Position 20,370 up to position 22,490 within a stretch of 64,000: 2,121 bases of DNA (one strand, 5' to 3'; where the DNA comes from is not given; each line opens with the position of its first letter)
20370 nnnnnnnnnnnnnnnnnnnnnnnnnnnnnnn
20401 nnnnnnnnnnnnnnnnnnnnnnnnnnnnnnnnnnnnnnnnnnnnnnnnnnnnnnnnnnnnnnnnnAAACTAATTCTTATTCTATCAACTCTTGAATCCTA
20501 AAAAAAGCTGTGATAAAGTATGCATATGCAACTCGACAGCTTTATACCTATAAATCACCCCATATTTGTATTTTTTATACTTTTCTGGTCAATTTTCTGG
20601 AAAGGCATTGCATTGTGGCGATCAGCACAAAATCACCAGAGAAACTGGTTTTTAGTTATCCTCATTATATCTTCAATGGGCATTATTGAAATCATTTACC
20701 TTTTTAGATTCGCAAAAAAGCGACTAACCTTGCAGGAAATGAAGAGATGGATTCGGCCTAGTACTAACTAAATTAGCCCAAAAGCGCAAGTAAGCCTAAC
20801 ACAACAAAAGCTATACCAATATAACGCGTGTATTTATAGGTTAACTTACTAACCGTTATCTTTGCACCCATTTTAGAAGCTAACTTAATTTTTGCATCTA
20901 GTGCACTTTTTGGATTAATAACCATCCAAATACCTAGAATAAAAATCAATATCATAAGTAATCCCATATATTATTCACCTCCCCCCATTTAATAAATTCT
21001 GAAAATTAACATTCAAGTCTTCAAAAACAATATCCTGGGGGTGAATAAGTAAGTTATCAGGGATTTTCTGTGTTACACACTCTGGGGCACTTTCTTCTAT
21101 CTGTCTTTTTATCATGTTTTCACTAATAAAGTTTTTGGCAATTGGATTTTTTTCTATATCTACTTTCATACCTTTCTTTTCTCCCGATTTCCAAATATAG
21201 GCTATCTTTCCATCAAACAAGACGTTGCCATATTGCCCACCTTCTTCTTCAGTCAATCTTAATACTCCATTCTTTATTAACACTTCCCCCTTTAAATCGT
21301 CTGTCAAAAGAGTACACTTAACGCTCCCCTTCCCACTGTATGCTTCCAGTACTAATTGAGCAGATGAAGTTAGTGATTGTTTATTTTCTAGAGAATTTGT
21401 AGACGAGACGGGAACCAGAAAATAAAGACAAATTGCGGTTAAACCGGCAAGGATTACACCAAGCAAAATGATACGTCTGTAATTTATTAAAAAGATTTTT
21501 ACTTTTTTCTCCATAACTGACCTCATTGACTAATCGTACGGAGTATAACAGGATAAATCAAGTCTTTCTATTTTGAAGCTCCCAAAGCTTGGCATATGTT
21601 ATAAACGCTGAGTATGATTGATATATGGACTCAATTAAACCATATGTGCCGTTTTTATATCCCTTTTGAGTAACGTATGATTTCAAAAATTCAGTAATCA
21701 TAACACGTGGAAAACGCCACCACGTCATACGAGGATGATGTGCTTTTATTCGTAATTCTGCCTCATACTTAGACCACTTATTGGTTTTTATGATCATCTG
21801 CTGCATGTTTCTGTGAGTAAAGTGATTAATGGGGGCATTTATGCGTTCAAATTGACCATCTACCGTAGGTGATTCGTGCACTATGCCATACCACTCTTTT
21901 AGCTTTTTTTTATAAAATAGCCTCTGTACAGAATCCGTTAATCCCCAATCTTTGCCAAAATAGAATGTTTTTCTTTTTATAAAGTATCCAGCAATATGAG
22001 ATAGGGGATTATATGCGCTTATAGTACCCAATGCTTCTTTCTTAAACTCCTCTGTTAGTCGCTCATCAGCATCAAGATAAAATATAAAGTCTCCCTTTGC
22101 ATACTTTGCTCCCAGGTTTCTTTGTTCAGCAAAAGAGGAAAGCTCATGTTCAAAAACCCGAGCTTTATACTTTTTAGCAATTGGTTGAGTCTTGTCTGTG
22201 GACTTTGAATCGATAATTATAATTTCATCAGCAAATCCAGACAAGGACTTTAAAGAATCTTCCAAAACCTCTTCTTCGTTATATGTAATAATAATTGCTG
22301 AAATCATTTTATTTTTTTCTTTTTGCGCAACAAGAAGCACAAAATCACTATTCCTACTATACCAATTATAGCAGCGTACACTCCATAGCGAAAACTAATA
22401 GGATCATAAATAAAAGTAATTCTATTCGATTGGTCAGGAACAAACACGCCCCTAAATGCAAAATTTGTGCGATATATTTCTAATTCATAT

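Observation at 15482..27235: Repeated modules pairing polyprenol-P-sugar synthase (GT2) genes with YfhO-like GT-C genes, reminiscent of the CsbB-YfhO lipoteichoic-acid glycosylation system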

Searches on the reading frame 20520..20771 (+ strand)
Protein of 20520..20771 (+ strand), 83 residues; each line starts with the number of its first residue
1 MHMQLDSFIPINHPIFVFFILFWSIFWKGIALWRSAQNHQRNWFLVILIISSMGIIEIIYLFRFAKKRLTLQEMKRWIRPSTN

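Call 17: search_protein_families(library=pfam, proteins=[window:20520-20771:+], max_evalue=1)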
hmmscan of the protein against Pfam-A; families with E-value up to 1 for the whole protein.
window:20520-20771:+ (83 aa): 3 families
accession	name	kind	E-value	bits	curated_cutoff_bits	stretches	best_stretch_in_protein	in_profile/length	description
PF18893.5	DUF5652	-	9e-22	77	23.4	1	8-68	8-67/71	Family of unknown function (DUF5652)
PF03203.19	MerC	-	0.0027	18.7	27.6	1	12-56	34-78/108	MerC mercury resistance protein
PF09799.14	Transmemb_17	-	0.041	14.9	26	1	17-74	7-66/107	Predicted membrane protein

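Call 54: find_homologous_proteins(query=window:20520-20771:+, max_evalue=0.001)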
Query window:20520-20771:+ (83 aa): 48 proteins with E <= 0.001 among 48 candidates.
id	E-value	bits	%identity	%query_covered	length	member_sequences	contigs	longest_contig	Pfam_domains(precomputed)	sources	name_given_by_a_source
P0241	5.0e-38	146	87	93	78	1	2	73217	PF18893.7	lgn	-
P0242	5.1e-38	146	87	93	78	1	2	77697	PF18893.7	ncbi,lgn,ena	-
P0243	8.1e-37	143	81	93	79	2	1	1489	PF18893.7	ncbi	-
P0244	4.3e-28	115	66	93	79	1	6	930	PF18893.7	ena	-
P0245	6.1e-28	114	71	93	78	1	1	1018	PF18893.7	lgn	-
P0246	4.2e-27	112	66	96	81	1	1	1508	PF18893.7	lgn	-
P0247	1.1e-26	110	65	100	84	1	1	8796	PF18893.7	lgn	-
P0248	2.8e-26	109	69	90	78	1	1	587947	PF18893.7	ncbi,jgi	-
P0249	4.4e-23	99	64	83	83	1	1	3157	PF18893.7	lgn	-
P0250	1.0e-22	98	69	73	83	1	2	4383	PF18893.7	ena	-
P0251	1.6e-22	97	64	73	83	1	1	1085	PF18893.7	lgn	-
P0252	1.7e-22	97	62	89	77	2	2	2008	PF18893.7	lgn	-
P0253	6.1e-22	95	68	76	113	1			PF18893.7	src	-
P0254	6.2e-22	95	58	93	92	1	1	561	PF18893.7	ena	-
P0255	1.1e-21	94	60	84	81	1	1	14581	PF18893.7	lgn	-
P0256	1.1e-21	94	58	92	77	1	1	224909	PF18893.7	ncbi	-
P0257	1.5e-21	94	59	86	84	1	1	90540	PF18893.7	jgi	-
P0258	1.9e-21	94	57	81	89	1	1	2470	PF18893.7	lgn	-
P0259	2.2e-21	93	60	82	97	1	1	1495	PF18893.7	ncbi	-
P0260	2.8e-21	93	59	88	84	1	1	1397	PF18893.7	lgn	-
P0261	3.1e-21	93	65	81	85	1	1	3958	PF18893.7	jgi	jgi:hypothetical protein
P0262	9.2e-21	91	62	88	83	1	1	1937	PF18893.7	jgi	jgi:hypothetical protein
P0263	1.2e-20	91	55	81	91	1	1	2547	PF18893.7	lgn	-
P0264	1.2e-20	91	63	78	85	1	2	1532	PF18893.7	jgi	jgi:hypothetical protein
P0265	1.8e-20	90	63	78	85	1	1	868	PF18893.7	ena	-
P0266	2.1e-20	90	64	78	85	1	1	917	PF18893.7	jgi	jgi:uncharacterized protein DUF5652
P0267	2.2e-20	90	63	78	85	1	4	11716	PF18893.7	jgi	-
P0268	2.4e-20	90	65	80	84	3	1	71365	PF18893.7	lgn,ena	-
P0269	2.9e-20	90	63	78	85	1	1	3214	PF18893.7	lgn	-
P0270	5.7e-20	89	65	80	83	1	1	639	PF18893.7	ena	-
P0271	1.2e-19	88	59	81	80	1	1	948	PF18893.7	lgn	-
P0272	1.3e-19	88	60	82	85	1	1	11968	PF18893.7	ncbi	-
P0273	1.6e-19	87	65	80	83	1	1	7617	PF18893.7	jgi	jgi:predicted membrane channel-forming protein YqfA (hemolysin III family)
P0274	3.1e-19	86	62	80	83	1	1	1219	PF18893.7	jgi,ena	-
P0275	3.6e-19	86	59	88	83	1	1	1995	PF18893.7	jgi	jgi:predicted membrane channel-forming protein YqfA (hemolysin III family)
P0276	9.9e-19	85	57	78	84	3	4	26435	PF18893.7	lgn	-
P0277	1.4e-18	84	70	63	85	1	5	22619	PF18893.7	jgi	jgi:hypothetical protein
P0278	2.0e-18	84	55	78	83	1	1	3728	PF18893.7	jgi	jgi:Family of unknown function (DUF5652)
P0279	5.3e-18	83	53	81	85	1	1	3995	PF18893.7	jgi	-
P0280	7.6e-18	82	51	88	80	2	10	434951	PF18893.7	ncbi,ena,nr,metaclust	ncbi:MAG: hypothetical protein A3J18_00080 [Candidatus Levybacteria bacterium RIFCSPLOWO2_02_FULL_40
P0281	1.5e-17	81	55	77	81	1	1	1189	PF18893.7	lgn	-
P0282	1.8e-17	81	54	82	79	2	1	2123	PF18893.7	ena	-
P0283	2.0e-17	81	63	78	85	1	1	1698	PF18893.7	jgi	jgi:hypothetical protein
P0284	2.6e-17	80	47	93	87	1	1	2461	PF18893.7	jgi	jgi:hypothetical protein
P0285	5.6e-17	79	51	90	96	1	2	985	PF18893.7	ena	-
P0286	1.7e-14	71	57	65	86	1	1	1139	PF18893.7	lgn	-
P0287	1.2e-13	69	49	82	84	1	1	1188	PF18893.7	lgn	-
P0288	3.0e-13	67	42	87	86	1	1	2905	PF18893.7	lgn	-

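Call 56: find_related_loci(query=A4, collection=metagenome_contigs, flank=8000)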
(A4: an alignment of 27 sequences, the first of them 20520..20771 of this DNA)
Query A4 (83 aa) in metagenome_contigs; peptide patterns used: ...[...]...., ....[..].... (x = any residue, [..] = any of these).
600 stretches matched a pattern (row limit reached: there are more); 532 encode a relative of the query (tblastn E <= 1e-3); the best 80 are kept; 80 distinct loci.
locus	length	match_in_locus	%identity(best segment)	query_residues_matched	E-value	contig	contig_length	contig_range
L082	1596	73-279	64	11-79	1e-29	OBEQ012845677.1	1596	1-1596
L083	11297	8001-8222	58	4-77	7e-27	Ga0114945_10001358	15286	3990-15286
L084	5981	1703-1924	58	4-77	8e-27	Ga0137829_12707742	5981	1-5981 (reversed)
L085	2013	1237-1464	58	2-78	2e-26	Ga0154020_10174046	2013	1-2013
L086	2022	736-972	48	3-81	3e-26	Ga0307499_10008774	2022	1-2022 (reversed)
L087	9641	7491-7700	59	12-81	3e-26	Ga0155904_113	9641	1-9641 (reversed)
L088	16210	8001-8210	59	12-81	3e-26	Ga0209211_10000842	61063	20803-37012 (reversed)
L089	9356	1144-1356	59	13-83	1e-25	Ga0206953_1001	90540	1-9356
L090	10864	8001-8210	60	10-77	1e-25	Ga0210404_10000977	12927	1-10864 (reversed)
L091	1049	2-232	48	5-81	8e-26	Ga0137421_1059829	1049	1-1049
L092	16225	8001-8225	55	7-81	5e-25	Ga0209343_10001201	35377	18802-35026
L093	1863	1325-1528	54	10-77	6e-25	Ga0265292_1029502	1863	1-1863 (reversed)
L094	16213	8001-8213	56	5-77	1e-24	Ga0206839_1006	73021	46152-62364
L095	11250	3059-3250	61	12-75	1e-24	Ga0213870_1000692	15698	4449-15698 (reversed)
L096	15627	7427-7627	60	11-77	1e-24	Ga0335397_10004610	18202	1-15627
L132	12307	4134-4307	52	11-68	4e-20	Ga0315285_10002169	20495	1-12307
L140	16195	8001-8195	52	12-76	2e-18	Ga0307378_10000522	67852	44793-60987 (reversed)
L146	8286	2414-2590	52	6-65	5e-18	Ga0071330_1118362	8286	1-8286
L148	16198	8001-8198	48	3-68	2e-17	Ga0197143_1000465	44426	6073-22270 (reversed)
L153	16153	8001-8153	61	18-68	3e-17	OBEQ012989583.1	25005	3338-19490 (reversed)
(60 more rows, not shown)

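Call 59: search_protein_families(library=pfam, proteins=[L132:2912-4093:+, L132:4377-5276:+, L140:6828-7931:+, L140:8201-9124:+, L148:7308-8000:+, L148:8232-9029:+, L153:6156-7904:+, L153:8334-9536:+, L146:1458-2360:+, L146:2637-3578:+], max_evalue=0.001)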
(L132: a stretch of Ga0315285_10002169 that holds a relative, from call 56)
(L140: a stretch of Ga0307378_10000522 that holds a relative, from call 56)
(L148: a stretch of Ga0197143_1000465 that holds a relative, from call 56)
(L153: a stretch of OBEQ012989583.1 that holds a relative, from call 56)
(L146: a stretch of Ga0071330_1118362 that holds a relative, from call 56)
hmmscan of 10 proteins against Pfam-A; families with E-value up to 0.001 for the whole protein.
L132:2912-4093:+ (393 aa): 14 families
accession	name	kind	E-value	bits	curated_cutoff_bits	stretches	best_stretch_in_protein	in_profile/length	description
PF12002.13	MgsA_C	-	3.4e-52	177.2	27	1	249-391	2-150/167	MgsA AAA+ ATPase C terminal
PF16193.11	AAA_assoc_2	-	1.8e-22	79.8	34.3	1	171-247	2-81/81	AAA C-terminal domain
PF00004.35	AAA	-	5.6e-17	62.9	21.2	1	43-149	1-122/131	ATPase family associated with various cellular activities (AAA)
PF05496.18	RuvB_N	-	8.8e-15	55.3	27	1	10-131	1-119/159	Holliday junction DNA helicase RuvB P-loop domain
PF13173.12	AAA_14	-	4e-06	27.3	27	1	43-160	5-127/129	AAA domain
PF07728.20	AAA_5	-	1.1e-05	26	22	1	43-133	2-102/139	AAA domain (dynein-related subfamily)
PF01078.27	Mg_chelatase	-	2.2e-05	24.4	20.3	0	42-61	24-43/207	Magnesium chelatase, subunit ChlI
PF20720.3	nSTAND3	-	4.8e-05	23.5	27.2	1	44-106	21-74/155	Novel STAND NTPase 3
PF00158.32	Sigma54_activat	-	0.00014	22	20.2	0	88-135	81-131/168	Sigma-54 interaction domain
PF04851.21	ResIII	-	0.00025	21.4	22.5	0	77-134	106-163/164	Type III restriction enzyme, res subunit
PF13191.12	AAA_16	-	0.00033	21.6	32.6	0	37-81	21-78/167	AAA ATPase domain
PF00931.28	NB-ARC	-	0.00039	20.2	23.5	1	29-81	7-62/248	NB-ARC domain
PF13401.12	AAA_22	-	0.00082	20.1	27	0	42-115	7-84/130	AAA domain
PF13671.12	AAA_33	-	0.00097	19.9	27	0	44-99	3-55/143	AAA domain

L132:4377-5276:+ (299 aa): 1 family
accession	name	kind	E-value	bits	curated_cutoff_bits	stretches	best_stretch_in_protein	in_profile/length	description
PF00850.24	Hist_deacetyl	-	1.3e-74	251.7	27.9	1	21-287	1-287/298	Histone deacetylase domain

L140:6828-7931:+ (367 aa): 2 families
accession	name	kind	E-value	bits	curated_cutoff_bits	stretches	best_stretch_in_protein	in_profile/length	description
PF00591.27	Glycos_transf_3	-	7.9e-48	163.7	27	1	81-338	3-252/253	Glycosyl transferase family, a/b domain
PF02885.22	Glycos_trans_3N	-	8.9e-07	29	26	1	9-64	2-57/63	Glycosyl transferase family, helical bundle domain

L140:8201-9124:+ (307 aa): 1 family
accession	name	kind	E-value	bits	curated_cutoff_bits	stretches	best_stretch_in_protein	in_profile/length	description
PF00850.24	Hist_deacetyl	-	1.9e-77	260.9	27.9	1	29-295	1-287/298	Histone deacetylase domain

L148:7308-8000:+ (230 aa): 0 families

L148:8232-9029:+ (265 aa): 0 families

L153:6156-7904:+ (582 aa): 3 families
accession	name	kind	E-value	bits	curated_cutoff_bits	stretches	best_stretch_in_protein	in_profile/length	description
PF00905.27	Transpeptidase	-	4.4e-73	246.5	22.1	1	264-568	1-297/299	Penicillin binding protein transpeptidase domain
PF03717.20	PBP_dimer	-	1.3e-19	71.7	24.4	1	43-217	2-173/180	Penicillin-binding Protein dimerisation domain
PF13354.11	Beta-lactamase2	-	2.5e-06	27.4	22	1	328-514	45-190/214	Beta-lactamase enzyme family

L153:8334-9536:+ (400 aa): 2 families
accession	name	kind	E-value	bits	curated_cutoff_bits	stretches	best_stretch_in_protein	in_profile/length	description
PF08245.18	Mur_ligase_M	-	5.8e-45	154.1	24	1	33-215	1-200/200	Mur ligase middle domain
PF02875.26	Mur_ligase_C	-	2e-30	106.6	28.4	1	237-367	1-127/127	Mur ligase, glutamate ligase domain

L146:1458-2360:+ (300 aa): 1 family
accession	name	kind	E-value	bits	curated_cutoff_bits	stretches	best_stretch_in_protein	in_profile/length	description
PF00565.23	SNase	-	3.5e-15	56.8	21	1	80-175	2-103/107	Staphylococcal nuclease homologue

L146:2637-3578:+ (313 aa): 1 family
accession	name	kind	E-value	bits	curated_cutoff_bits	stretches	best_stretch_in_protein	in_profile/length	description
PF03413.25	PepSY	-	0.00011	22.9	24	1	243-303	7-59/60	Peptidase propeptide and YPEB domain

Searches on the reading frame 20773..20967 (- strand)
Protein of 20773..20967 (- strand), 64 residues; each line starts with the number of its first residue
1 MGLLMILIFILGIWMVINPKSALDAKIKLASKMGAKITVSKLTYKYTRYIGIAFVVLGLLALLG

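Call 17: search_protein_families(library=pfam, proteins=[window:20773-20967:-], max_evalue=1)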
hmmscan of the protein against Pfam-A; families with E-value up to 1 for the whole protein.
window:20773-20967:- (64 aa): 1 family
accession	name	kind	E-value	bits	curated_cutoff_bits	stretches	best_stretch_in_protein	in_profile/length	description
PF19701.4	DUF6199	-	0.076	13.2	27.7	1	1-62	1-60/64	Family of unknown function (DUF6199)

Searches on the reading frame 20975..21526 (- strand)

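Call 4: search_protein_families(library=pfam, proteins=[window:20975-21526:-], max_evalue=0.01)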
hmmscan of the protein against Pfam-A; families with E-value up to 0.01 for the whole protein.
window:20975-21526:- (183 aa): 0 families

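Call 17: search_protein_families(library=pfam, proteins=[window:20975-21526:-], max_evalue=1)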
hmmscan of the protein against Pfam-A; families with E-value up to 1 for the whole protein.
window:20975-21526:- (183 aa): 1 family
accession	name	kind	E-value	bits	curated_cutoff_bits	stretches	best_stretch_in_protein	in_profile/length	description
PF05513.17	TraA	-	0.19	12.3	22.6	1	8-83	15-91/118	TraA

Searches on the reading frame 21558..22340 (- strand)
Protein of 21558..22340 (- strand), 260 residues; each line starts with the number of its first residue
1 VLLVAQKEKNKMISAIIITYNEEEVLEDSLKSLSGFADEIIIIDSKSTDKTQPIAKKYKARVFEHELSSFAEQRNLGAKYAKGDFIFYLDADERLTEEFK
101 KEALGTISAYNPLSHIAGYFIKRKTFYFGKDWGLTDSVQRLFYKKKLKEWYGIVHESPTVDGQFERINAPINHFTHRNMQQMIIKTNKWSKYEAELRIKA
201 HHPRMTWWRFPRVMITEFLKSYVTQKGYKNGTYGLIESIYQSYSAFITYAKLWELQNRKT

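Call 4: search_protein_families(library=pfam, proteins=[window:21558-22340:-], max_evalue=0.01)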
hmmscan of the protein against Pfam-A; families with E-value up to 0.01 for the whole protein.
window:21558-22340:- (260 aa): 3 families
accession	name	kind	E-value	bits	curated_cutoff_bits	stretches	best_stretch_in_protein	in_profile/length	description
PF00535.33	Glycos_transf_2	-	7e-23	81.8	23.3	1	14-151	1-146/168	Glycosyl transferase family 2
PF10111.15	Glyco_tranf_2_2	-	1.5e-06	28.3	27.3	1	15-97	2-96/276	Glycosyltransferase like family 2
PF13704.12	Glyco_tranf_2_4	-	1.2e-05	26.2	27.5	1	21-100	2-89/98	Glycosyl transferase family 2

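Call 9: search_protein_families(library=ncbifam, proteins=[window:21558-22340:-], max_evalue=0.001)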
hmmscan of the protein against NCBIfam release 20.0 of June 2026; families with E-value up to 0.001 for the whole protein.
window:21558-22340:- (260 aa): 14 families
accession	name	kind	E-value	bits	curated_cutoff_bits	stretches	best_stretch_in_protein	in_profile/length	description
TIGR04283.1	glyco_like_mftF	equivalog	2.5e-17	63.2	182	1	13-108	1-98/221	TIGR04283 family arsenosugar biosynthesis glycosyltransferase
TIGR04195.1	S_glycosyl_SunS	equivalog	5.4e-13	48.5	350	1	3-159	47-203/421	SunS family peptide S-glycosyltransferase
NF007482.0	PRK10073.1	equivalog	3.6e-10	39.4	423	1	8-101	3-104/334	glycosyltransferase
NF010496.0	PRK13915.1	equivalog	5.2e-09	35.6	262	1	3-103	24-138/307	glucosyl-3-phosphoglycerate synthase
NF038299.1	EPS_HpsN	equivalog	1.2e-08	34.4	425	1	12-124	2-123/317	hormogonium polysaccharide biosynthesis glycosyltransferase HpsN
NF047683.1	TeichurnBiosyTuaG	equivalog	2e-08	34.2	400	1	8-99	3-103/252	teichuronic acid biosynthesis protein TuaG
NF050050.1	ProtGlycPglI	equivalog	7.4e-07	28.8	500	1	12-106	3-107/306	GalNAc(5)-diNAcBac-PP-undecaprenol beta-1,3-glucosyltransferase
NF038302.1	EPS_HpsE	equivalog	2.1e-06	27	300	1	14-98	4-102/307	hormogonium polysaccharide biosynthesis glycosyltransferase HpsE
TIGR03937.1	PgaC_IcaA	equivalog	3.2e-06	26.3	422.3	1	6-97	40-140/407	poly-beta-1,6-N-acetyl-D-glucosamine synthase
TIGR04182.1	glyco_TIGR04182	equivalog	2.6e-05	23.8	325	1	14-93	3-83/293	S-layer glycoprotein N-glycosyltransferase AglJ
TIGR03965.1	mycofact_glyco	equivalog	5.6e-05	22.2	280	1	10-104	73-176/467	mycofactocin biosynthesis glycosyltransferase MftF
NF041875.1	EPS_EpsD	equivalog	7.3e-05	22.3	370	1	13-102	1-99/325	exopolysaccharide biosynthesis glycosyltransferase EpsD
NF053739.1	GlytfEpsEBac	equivalog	0.00049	19.2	450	0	13-64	3-57/265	glycosyltransferase EpsE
NF058614.1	PPMAGASynPpgS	equivalog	0.00059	19.3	370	1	16-67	5-56/226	polyprenyl-phospho-N-acetylgalactosaminyl synthase PpgS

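Call 28: search_solved_structures(query=window:21558-22340:-, max_evalue=0.001)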
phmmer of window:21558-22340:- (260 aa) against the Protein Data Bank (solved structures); distinct sequences matched with E-value up to 0.001: 12.
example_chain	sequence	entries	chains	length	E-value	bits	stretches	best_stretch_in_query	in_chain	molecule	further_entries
22ao_A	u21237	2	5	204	3.4e-16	62.9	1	10-168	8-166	GmaR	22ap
7msk_A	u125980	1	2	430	7.6e-10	42.2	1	10-165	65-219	Glyco_trans_2-like domain-containing protein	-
7msp_A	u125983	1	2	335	1.1e-08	38.3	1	7-172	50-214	SPbeta prophage-derived glycosyltransferase SunS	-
7msn_A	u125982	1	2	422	2.8e-08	37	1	7-172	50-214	SPbeta prophage-derived glycosyltransferase SunS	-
5tze_C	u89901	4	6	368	9.1e-08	35.3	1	13-109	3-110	Glycosyl transferase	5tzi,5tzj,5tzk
5tz8_A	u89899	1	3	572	1.2e-07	34.9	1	13-109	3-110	Glycosyl transferase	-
6h1j_A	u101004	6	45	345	3.6e-06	30.1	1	10-100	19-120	Probable ss-1,3-N-acetylglucosaminyltransferase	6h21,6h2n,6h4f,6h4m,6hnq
6p61_A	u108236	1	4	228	1.1e-05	28.5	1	9-113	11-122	Glycosyltransferase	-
5hea_A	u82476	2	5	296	2.2e-05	27.6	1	10-104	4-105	Putative glycosyltransferase (GalT1)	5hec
8vh7_A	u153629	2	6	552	0.00027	24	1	8-98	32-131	Heparosan synthase B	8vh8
8viw_A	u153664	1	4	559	0.00027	24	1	8-98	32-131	Heparosan synthase B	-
5mlz_A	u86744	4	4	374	0.00036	23.6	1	12-98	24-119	Dolichol monophosphate mannose synthase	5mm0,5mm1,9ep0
